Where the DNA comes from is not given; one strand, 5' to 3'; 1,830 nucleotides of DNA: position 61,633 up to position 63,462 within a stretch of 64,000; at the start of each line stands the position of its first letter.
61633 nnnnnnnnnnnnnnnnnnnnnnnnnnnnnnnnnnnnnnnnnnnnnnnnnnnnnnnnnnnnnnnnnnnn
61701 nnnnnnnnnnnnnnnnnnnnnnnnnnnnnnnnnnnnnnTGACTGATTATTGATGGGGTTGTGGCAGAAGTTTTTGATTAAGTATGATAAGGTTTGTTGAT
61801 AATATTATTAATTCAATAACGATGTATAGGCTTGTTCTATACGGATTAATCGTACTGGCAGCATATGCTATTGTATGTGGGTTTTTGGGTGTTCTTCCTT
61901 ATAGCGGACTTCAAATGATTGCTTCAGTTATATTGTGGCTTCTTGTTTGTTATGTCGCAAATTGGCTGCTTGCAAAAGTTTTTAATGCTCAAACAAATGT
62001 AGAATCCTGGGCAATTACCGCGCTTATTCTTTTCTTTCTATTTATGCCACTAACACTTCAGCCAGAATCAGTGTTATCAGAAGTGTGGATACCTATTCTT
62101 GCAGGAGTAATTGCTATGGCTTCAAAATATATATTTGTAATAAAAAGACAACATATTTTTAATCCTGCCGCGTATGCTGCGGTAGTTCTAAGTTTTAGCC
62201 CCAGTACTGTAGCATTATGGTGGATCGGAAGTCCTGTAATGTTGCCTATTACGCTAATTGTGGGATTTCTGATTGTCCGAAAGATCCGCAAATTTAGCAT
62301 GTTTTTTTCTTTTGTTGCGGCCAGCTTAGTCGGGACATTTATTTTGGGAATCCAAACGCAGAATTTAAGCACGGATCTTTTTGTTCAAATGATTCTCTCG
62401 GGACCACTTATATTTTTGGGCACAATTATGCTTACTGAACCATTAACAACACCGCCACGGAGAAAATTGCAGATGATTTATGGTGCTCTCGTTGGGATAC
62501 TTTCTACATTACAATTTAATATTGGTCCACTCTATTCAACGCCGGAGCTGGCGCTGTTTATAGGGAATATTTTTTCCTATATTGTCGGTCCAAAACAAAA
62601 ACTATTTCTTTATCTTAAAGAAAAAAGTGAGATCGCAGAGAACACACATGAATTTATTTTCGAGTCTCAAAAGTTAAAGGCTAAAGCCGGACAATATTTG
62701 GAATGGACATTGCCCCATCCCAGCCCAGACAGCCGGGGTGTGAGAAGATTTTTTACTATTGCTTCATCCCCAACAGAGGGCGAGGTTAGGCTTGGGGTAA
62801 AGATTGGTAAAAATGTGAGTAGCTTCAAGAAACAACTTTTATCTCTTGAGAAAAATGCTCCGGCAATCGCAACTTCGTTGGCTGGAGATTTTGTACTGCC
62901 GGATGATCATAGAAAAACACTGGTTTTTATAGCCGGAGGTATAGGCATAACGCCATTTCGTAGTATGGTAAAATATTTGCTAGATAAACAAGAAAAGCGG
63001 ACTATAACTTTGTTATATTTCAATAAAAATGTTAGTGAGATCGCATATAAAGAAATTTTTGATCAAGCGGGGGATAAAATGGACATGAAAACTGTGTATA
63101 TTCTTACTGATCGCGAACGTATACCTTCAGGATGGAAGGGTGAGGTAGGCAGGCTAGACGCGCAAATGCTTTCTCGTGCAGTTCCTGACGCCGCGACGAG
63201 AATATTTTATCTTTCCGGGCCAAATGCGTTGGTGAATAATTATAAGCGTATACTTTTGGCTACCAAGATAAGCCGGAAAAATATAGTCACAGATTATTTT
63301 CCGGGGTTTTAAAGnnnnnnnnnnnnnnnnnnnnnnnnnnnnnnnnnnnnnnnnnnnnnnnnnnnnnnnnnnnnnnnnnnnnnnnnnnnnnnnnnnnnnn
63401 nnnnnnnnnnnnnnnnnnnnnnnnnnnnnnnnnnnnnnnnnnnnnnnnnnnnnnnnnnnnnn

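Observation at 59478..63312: FMN-binding protein, ApbE flavin transferase and membrane FNR-like oxidoreductase in a row: candidate flavin-based extracytoplasmic electron-transfer module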

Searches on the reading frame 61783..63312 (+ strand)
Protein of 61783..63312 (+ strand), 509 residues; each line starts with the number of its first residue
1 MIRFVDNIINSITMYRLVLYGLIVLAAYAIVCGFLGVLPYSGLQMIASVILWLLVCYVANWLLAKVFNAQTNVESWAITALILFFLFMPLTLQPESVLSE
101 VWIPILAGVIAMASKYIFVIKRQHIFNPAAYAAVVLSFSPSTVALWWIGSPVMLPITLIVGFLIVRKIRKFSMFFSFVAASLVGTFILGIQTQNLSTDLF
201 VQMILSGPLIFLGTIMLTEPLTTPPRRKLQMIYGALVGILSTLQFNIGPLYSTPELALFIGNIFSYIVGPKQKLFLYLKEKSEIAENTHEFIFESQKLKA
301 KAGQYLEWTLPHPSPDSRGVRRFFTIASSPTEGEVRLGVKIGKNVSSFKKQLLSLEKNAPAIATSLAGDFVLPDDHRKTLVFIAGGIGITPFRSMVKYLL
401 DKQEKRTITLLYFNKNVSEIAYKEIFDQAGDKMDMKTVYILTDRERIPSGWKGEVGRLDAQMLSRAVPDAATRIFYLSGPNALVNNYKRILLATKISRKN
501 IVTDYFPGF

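Call 3: search_protein_families(library=pfam, proteins=[window:61783-63312:+], max_evalue=0.01)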
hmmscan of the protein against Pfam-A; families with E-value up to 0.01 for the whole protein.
window:61783-63312:+ (509 aa): 4 families
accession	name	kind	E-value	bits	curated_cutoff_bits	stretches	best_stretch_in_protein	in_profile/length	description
PF00175.26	NAD_binding_1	-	5.3e-16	59.7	22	1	382-487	1-107/109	Oxidoreductase NAD-binding domain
PF03116.20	NQR2_RnfD_RnfE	-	1.6e-10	41.3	27.7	1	149-265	171-283/296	NQR2, RnfD, RnfE family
PF08030.17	NAD_binding_6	-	0.00015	22.3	22.2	1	379-420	3-49/156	Ferric reductase NAD binding domain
PF00970.30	FAD_binding_6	-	0.0068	17.2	21.1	0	278-342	4-70/99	Oxidoreductase FAD-binding domain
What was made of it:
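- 61783..62586 (+): Gene 3, N-terminal part (about residues 1-268): polytopic RnfD/NqrB-like membrane domain lacking the flavinylated loop of RnfD/NqrB. PF03116 E=1.6e-10, 41.3 bits against a cutoff of 27.7 (call 3).
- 62599..63312 (+): Gene 3, C-terminal part (about residues 273-509): FNR-type FAD/NAD(P)H module. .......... is at nt 62743-62772 and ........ at nt 62935-62958. PF00175 E=5.3e-16 (call 3).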

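Call 8: search_protein_families(library=ncbifam, proteins=[window:61783-63309:+], max_evalue=1)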
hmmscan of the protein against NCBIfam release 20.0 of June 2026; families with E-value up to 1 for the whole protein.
window:61783-63309:+ (509 aa): 30 families (the best 25 are shown)
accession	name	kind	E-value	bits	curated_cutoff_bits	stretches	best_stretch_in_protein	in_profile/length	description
NF009805.0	PRK13289.1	equivalog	9.4e-23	80.8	432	1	298-506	183-392/399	NO-inducible flavohemoprotein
NF058606.1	GlBtMonoRdsGbcB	equivalog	1.1e-14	54.2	500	1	301-492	44-233/362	glycine betaine monooxygenase reductase subunit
TIGR02160.1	PA_CoA_Oxy5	hypoth_equivalog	2.7e-14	52.8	420.8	1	302-506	35-241/352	1,2-phenylacetyl-CoA epoxidase subunit PaaE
NF005963.0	PRK08051.1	equivalog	9e-14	51.3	230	1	292-505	23-229/233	NAD(P)H-flavin reductase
NF045803.1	MethMoxFADbindMmoC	equivalog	1.5e-12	46.9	500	1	294-505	134-339/343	aromatic/alkene monooxygenase hydroxylase FAD-binding subunit MmoC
NF007964.0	PRK10684.1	equivalog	1.9e-12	46.8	383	1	319-506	52-237/333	NADH oxidoreductase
NF040810.1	BenC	equivalog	9.2e-12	44.7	430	1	290-506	121-330/333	benzoate 1,2-dioxygenase electron transfer component BenC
NF052252.1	flav_redu_LuxG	exception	1.7e-11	43.8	340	1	291-498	19-220/232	flavin mononucleotide reductase LuxG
TIGR01941.1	nqrF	equivalog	1.5e-10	40.6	295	1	326-506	227-403/405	NADH:ubiquinone reductase (Na(+)-transporting) subunit F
NF008822.0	PRK11872.1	equivalog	8.6e-08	31.5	402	1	368-506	201-335/341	anthranilate 1,2-dioxygenase electron transfer component AntC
NF040830.1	sulfhyd_ShyC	equivalog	2.4e-07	30.2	600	1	319-424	51-155/288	NAD(P)-dependent hydrogenase/sulfhydrogenase 2 subunit gamma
NF006220.0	PRK08345.1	subfamily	1e-06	28.2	395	1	373-449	109-187/294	cytochrome-c3 hydrogenase subunit gamma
TIGR02911.1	sulfite_red_B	equivalog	1e-06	28.1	288.6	1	367-505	89-223/261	anaerobic sulfite reductase subunit AsrB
NF000796.0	PRK00054.1-1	equivalog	6e-05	22.4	224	1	277-432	7-143/254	dihydroorotate dehydrogenase electron transfer subunit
TIGR01946.1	rnfD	subfamily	0.00016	21.2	207.05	1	156-244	203-292/327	RnfABCDGE type electron transport complex subunit D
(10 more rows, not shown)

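Call 15: find_homologous_proteins(query=window:61783-63309:+, max_evalue=0.001)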
Query window:61783-63309:+ (509 aa): 7998 proteins with E <= 0.001 among 8000 candidates; the best 120 are listed.
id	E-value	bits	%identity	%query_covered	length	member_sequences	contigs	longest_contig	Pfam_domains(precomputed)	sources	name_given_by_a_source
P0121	0.0e+0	1092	100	97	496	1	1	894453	PF00175.27,PF03116.21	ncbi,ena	-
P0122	3.8e-212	724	64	100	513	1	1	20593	PF00175.27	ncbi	-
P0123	2.8e-208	711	62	100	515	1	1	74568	PF00175.27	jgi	jgi:ferredoxin-NADP reductase/Na+-transporting NADH:ubiquinone oxidoreductase subunit NqrB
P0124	6.1e-207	707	61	100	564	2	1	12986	PF00175.27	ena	-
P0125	3.5e-197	674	59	100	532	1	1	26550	PF00175.27,PF03116.21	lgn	-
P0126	4.1e-195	667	60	97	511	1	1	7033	PF00175.27,PF03116.21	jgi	jgi:ferredoxin-NADP reductase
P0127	5.7e-188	644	58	97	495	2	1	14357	PF00175.27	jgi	jgi:ferredoxin-NADP reductase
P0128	4.7e-186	638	62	97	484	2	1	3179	PF00175.27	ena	-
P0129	1.4e-183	629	57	100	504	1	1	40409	PF00175.27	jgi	jgi:ferredoxin-NADP reductase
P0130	1.6e-181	623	55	100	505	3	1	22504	PF00175.27,PF03116.21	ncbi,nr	ncbi:MAG: RnfABCDGE type electron transport complex subunit D [Candidatus Levybacteria bacterium]|nr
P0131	5.0e-181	621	56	100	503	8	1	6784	PF00175.27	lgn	-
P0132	2.9e-178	612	55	100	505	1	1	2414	PF00175.27,PF03116.21,PF08030.18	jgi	jgi:ferredoxin-NADP reductase/Na+-transporting NADH:ubiquinone oxidoreductase subunit NqrB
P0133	2.1e-177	609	56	100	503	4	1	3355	PF00175.27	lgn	-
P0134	4.5e-177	608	54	100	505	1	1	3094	PF00175.27,PF03116.21,PF08030.18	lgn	-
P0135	2.4e-176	606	53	100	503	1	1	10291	PF00175.27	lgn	-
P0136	7.4e-175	601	54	100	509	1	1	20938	PF00175.27,PF03116.21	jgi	jgi:glycine betaine catabolism B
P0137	3.0e-174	599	55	100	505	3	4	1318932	PF00175.27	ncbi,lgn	-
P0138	7.2e-173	594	55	100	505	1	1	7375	PF00175.27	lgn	-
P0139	3.7e-172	592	55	100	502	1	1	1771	PF00175.27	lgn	-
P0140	6.6e-172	591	55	100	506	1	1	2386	PF00175.27,PF03116.21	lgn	-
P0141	2.5e-171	589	54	99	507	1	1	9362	PF00175.27,PF03116.21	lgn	-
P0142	5.9e-171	588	55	100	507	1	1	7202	PF00175.27,PF03116.21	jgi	-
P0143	8.8e-171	587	56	97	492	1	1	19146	PF00175.27,PF03116.21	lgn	-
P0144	3.4e-169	582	54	100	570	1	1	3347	PF00175.27,PF03116.21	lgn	-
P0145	7.2e-169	581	53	100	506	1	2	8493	PF00175.27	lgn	-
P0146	7.8e-169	581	55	100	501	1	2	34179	PF00175.27,PF03116.21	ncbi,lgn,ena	ncbi:MAG: oxidoreductase [Patescibacteria group bacterium]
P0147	8.7e-169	581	54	100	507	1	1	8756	PF00175.27,PF03116.21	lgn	-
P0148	1.7e-168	580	54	97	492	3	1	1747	PF00175.27,PF03116.21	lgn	-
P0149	1.9e-168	580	53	100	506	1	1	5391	PF00175.27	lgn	-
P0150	3.5e-168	579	55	100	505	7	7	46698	PF00175.27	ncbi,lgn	-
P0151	3.5e-167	575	54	100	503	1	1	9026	PF00175.27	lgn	-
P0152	1.3e-166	573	52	100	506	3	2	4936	PF00175.27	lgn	-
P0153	1.7e-166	573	53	100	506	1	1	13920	PF00175.27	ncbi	-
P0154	3.2e-166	572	54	97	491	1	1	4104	PF00175.27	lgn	-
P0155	1.1e-165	570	53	100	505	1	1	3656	PF00175.27,PF03116.21,PF08030.18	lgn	-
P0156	1.9e-165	570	52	99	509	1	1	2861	PF00175.27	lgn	-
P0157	2.4e-165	569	52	100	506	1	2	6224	PF00175.27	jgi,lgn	jgi:ferredoxin-NADP reductase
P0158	3.2e-165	569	53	100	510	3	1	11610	PF00175.27,PF03116.21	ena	-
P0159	3.3e-165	569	53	100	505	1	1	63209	PF00175.27,PF03116.21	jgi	jgi:glycine betaine catabolism B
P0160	4.3e-165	568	54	97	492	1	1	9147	PF00175.27,PF03116.21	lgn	-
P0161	5.1e-165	568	53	100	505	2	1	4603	PF00175.27,PF03116.21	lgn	-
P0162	6.4e-165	568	52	99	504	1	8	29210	PF00175.27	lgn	-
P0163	1.3e-164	567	52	100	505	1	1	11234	PF00175.27,PF03116.21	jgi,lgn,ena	-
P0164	2.7e-164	566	51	99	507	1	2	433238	PF00175.27,PF03116.21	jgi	jgi:glycine betaine catabolism B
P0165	5.5e-164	565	52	100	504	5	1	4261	PF00175.27,PF03116.21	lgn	-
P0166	1.8e-163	563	51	100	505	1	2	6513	PF00175.27,PF03116.21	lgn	-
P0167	2.2e-163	563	51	100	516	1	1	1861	PF00175.27,PF03116.21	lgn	-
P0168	3.2e-163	562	51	100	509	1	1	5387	PF00175.27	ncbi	-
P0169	5.1e-163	562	53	99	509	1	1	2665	PF00175.27,PF00970.31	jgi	jgi:ferredoxin-NADP reductase/Na+-transporting NADH:ubiquinone oxidoreductase subunit NqrB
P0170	5.9e-163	561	51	100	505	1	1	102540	PF00175.27,PF08030.18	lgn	-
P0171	7.9e-163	561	52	100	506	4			PF00175.27,PF03116.21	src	-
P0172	9.8e-163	561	52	100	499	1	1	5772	PF00175.27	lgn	-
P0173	2.0e-162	560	51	100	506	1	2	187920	PF00175.27,PF03116.21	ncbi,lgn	-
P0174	2.2e-162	560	52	100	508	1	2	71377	PF00175.27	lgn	-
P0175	2.2e-162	560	52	99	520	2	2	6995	PF00175.27,PF03116.21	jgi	-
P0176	2.8e-162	559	50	100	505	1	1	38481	PF00175.27,PF03116.21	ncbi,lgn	-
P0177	6.4e-162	558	50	99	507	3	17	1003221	PF00175.27,PF03116.21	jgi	jgi:glycine betaine catabolism B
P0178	6.7e-162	558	51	100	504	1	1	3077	PF00175.27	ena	-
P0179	8.4e-162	558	53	100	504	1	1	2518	PF00175.27,PF03116.21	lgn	-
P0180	8.7e-162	558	50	100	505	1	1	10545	PF00175.27,PF03116.21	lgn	-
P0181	9.2e-162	557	53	97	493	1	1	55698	PF00175.27,PF03116.21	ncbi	-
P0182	2.2e-161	556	52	100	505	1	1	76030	PF00175.27,PF03116.21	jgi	jgi:ferredoxin-NADP reductase/Na+-translocating ferredoxin:NAD+ oxidoreductase RnfD subunit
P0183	2.4e-161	556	52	100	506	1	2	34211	PF00175.27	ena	-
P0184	2.5e-161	556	51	100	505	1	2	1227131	PF00175.27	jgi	jgi:glycine betaine catabolism B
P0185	3.0e-161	556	52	100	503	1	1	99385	PF00175.27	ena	-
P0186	3.6e-161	556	51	100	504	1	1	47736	PF00175.27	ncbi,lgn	ncbi:MAG: oxidoreductase [Patescibacteria group bacterium]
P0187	5.4e-161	555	50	99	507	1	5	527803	PF00175.27,PF03116.21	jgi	jgi:glycine betaine catabolism B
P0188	2.0e-160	553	52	100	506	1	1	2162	PF00175.27,PF03116.21,PF08030.18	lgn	-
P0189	2.6e-160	553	52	100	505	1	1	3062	PF00175.27,PF03116.21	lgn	-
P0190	4.5e-160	552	51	100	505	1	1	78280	PF00175.27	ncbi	-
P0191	7.3e-160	551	51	100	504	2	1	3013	PF00175.27,PF03116.21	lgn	-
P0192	1.0e-159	551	50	100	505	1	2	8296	PF00175.27,PF03116.21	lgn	-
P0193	1.1e-159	551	51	100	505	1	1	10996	PF00175.27,PF03116.21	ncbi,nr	ncbi:MAG: oxidoreductase [bacterium]|nr:oxidoreductase [bacterium]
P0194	1.4e-159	550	52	100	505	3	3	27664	PF00175.27,PF03116.21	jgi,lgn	-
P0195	2.5e-159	549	50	100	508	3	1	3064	PF00175.27,PF03116.21,PF00970.31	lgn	-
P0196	3.4e-159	549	51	100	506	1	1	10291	PF00175.27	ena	-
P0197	6.8e-159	548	49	100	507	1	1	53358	PF00175.27,PF03116.21,PF00970.31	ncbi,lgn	-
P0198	7.3e-159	548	50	100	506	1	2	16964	PF00175.27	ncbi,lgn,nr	ncbi:MAG: oxidoreductase [Candidatus Levybacteria bacterium]|nr:oxidoreductase [Candidatus Levybacte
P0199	7.9e-159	548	51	100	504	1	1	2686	PF00175.27,PF03116.21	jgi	-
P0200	8.3e-159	548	50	100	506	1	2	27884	PF00175.27,PF03116.21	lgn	-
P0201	1.2e-158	547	52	100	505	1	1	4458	PF00175.27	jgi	jgi:ferredoxin-NADP reductase/Na+-translocating ferredoxin:NAD+ oxidoreductase RnfD subunit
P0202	1.8e-158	547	52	100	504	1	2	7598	PF00175.27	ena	-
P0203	2.6e-158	546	51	99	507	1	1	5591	PF00175.27,PF03116.21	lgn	-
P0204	2.8e-158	546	52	100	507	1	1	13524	PF00175.27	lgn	-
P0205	3.4e-158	546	51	100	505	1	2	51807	PF00175.27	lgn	-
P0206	3.4e-158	546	50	100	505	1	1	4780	PF00175.27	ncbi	-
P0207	3.7e-158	546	51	100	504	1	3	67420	PF00175.27,PF00970.31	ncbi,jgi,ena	-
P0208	4.0e-158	545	52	99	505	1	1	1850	PF00175.27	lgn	-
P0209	5.2e-158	545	50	100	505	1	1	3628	PF00175.27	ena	-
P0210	5.8e-158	545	51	100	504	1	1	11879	PF00175.27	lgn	-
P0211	1.2e-157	544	50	100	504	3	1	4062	PF00175.27,PF03116.21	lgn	-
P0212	1.3e-157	544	49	100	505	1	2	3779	PF00175.27,PF03116.21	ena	-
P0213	2.2e-157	543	50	100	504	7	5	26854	PF00175.27,PF00970.31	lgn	-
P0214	2.3e-157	543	51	100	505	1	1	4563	PF00175.27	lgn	-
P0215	3.3e-157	542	52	97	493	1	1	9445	PF00175.27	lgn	-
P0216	3.4e-157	542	51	100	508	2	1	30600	PF00175.27,PF03116.21,PF00970.31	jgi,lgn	jgi:ferredoxin-NADP reductase/Na+-translocating ferredoxin:NAD+ oxidoreductase RnfD subunit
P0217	3.7e-157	542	49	100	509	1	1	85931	PF00175.27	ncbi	-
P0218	4.6e-157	542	50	100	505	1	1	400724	PF00175.27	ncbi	-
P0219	4.6e-157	542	49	100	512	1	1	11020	PF00175.27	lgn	-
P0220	4.7e-157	542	52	99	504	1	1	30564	PF00175.27,PF03116.21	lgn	-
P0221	4.8e-157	542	51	100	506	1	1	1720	PF00175.27,PF03116.21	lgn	-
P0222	5.3e-157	542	51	100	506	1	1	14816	PF00175.27,PF03116.21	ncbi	-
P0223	5.5e-157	542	51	100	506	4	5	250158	PF00175.27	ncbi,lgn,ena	-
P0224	6.0e-157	542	50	99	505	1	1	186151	PF00175.27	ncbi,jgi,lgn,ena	-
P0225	6.9e-157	541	51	97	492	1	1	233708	PF00175.27,PF03116.21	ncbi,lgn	-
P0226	1.2e-156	541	52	97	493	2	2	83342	PF00175.27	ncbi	ncbi:MAG: oxidoreductase [Minisyncoccia bacterium]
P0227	1.5e-156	540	52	100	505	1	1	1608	PF00175.27,PF03116.21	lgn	-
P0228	1.6e-156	540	50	99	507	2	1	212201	PF00175.27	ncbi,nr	ncbi:MAG TPA: hypothetical protein VM077_04320 [Candidatus Limnocylindrales bacterium]|nr:hypothetic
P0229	1.7e-156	540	52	100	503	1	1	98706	PF00175.27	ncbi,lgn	-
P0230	1.7e-156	540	49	100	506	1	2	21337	PF00175.27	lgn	-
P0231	1.9e-156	540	48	100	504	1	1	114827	PF00175.27,PF03116.21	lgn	-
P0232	2.1e-156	540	50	100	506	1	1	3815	PF00175.27,PF03116.21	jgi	jgi:ferredoxin-NADP reductase/Na+-translocating ferredoxin:NAD+ oxidoreductase RnfD subunit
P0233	2.4e-156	540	53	99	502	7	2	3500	PF00175.27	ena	-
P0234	2.5e-156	540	51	100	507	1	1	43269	PF00175.27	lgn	-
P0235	3.0e-156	539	50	100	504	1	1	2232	PF00175.27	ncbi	-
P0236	3.4e-156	539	49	100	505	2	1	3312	PF00175.27,PF03116.21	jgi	jgi:ferredoxin-NADP reductase/Na+-translocating ferredoxin:NAD+ oxidoreductase RnfD subunit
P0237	5.7e-156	538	51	97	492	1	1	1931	PF00175.27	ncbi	-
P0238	5.9e-156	538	48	100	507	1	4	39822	PF00175.27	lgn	-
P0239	8.7e-156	538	50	100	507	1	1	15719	PF00175.27,PF03116.21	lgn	-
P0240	1.1e-155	537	50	99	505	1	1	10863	PF00175.27,PF03116.21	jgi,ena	-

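Call 20: find_encoding_contigs(protein=P0121, flank=10000, max_places=3)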
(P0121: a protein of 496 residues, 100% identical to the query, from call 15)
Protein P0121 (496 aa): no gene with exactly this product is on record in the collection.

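Call 23: find_encoding_contigs(protein=window:61783-63312:+, flank=10000, max_places=3)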
Protein window:61783-63312:+ (509 aa): no gene with exactly this product is on record in the collection.
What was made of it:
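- Tried and rejected: Look-ups of gene 3's product failed (calls 20, 23).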

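Call 26: find_related_loci(query=A2, collection=genome_contigs, flank=8000)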
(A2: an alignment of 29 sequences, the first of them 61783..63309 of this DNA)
Query A2 (509 aa) in genome_contigs; peptide patterns used: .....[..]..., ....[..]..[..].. (x = any residue, [..] = any of these).
600 stretches matched a pattern (row limit reached: there are more); 415 encode a relative of the query (tblastn E <= 1e-3); the best 80 are kept; 80 distinct loci.
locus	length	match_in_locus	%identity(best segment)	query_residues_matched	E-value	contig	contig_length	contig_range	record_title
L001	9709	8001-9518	51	1-509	6e-159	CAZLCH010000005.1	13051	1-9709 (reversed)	MAG TPA_asm: uncultured Gammaproteobacteria bacterium isolate SRP173033_co3_113 genome assembly, contig: NODE_6316_lengt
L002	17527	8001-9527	48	1-509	4e-153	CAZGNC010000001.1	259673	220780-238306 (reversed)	MAG TPA_asm: uncultured Candidatus Saccharibacteria bacterium isolate SRP292972_co1_17 genome assembly, contig: NODE_62_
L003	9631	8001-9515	50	1-509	4e-153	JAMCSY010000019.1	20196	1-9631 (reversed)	MAG: Patescibacteria group bacterium isolate FK_Sedi_A_Bin.193 NODE_6037_length_20196_cov_13.1712, whole genome shotgun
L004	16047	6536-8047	49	5-509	4e-159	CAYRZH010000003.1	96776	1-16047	MAG TPA_asm: uncultured Candidatus Saccharibacteria bacterium isolate binchicken_co16_374 genome assembly, contig: NODE_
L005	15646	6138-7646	48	1-509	4e-151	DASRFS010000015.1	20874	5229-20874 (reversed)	MAG TPA_asm: Patescibacteria group bacterium isolate SMAG_U10038 k141_1689002, whole genome shotgun sequence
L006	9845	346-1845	49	1-509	1e-149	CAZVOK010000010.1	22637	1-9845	MAG TPA_asm: uncultured Candidatus Peribacteria bacterium isolate binchicken_co105_403 genome assembly, contig: NODE_281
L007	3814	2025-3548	46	1-509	1e-153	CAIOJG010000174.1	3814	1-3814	MAG: Candidatus Magasanikbacteria bacterium isolate AM_bin-3693 genome assembly, contig: bin-3693:174/190, whole genome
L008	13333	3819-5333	47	1-509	1e-147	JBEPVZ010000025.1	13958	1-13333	MAG: Candidatus Daviesbacteria bacterium isolate 22E.vamb.044 NODE_3802_length_13958_cov_6.964900, whole genome shotgun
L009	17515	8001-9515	48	1-509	1e-146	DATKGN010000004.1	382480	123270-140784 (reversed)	MAG TPA_asm: Patescibacteria group bacterium isolate SMAG_U14552 k141_31954, whole genome shotgun sequence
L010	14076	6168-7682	47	1-509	2e-145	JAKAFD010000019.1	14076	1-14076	MAG: bacterium isolate WY1.bin77 NODE_6724_length_14076_cov_3.143093, whole genome shotgun sequence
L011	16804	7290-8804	49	1-509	1e-145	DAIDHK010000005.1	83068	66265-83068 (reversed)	MAG TPA_asm: Candidatus Levyibacteriota bacterium isolate clean343 NODE_5_length_83068_cov_11.519008, whole genome shotg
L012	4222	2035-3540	47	1-508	1e-146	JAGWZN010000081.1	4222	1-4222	MAG: Patescibacteria group bacterium isolate REEB54 contig-150_28673, whole genome shotgun sequence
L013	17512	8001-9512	48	1-508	9e-143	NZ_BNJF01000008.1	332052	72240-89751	Ktedonospora formicarum strain SOSP1-1 sequence08, whole genome shotgun sequence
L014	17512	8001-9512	45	1-508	1e-142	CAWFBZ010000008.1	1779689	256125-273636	MAG: uncultured Chloroflexia bacterium isolate MFD02416.bin.2.106 genome assembly, contig: contig_15582, whole genome sh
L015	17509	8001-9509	45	2-509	8e-142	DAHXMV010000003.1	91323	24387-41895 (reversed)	MAG TPA_asm: Candidatus Amesbacteria bacterium isolate clean1627 NODE_3_length_91323_cov_18.121024, whole genome shotgun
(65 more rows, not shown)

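Call 44: predict_structure(alignment_id=A2)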
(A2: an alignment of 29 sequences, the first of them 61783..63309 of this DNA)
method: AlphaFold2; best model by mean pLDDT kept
length: 509 residues; sequences in the alignment: 29
mean_pLDDT: 83.7   pTM: 0.73
mean pLDDT of the five models: 83.7, 83.7, 83.1, 82.8, 80.7
residues with pLDDT >= 90: 196; 70-90: 251; 50-70: 57; < 50: 5
segments of 3 or more residues with pLDDT < 50: 507-509
pLDDT, mean of each block of 10 residues (from residue 1): 74 83 94 91 92 93 83 84 88 66 87 77 65 77 73 89 83 87 82 73 67 74 73 86 61 74 75 85 93 84 85 79 85 91 87 92 75 90 93 95 93 94 94 94 91 92 91 91 88 92 65
secondary structure, 60 per line:
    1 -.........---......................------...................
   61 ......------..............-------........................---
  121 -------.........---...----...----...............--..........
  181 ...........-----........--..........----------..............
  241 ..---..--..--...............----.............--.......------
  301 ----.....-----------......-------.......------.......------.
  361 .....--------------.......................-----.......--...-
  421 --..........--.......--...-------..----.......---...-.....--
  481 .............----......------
elements in order: H2-10 H14-35 H42-66 H73-86 H94-117 H128-136 H154-168 H171-191 H197-204 H207-216 H227-242 H254-268 E273-285 E288-294 E305-309 E321-326 E334-340 H347-353 E360-365 E380-385 H386-402 E408-414 H423-432 E435-441 H460-466 E474-478 H481-493 E501-503
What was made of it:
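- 61783..62586 (+): AF2 shows about 10 helical membrane segments (call 44).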
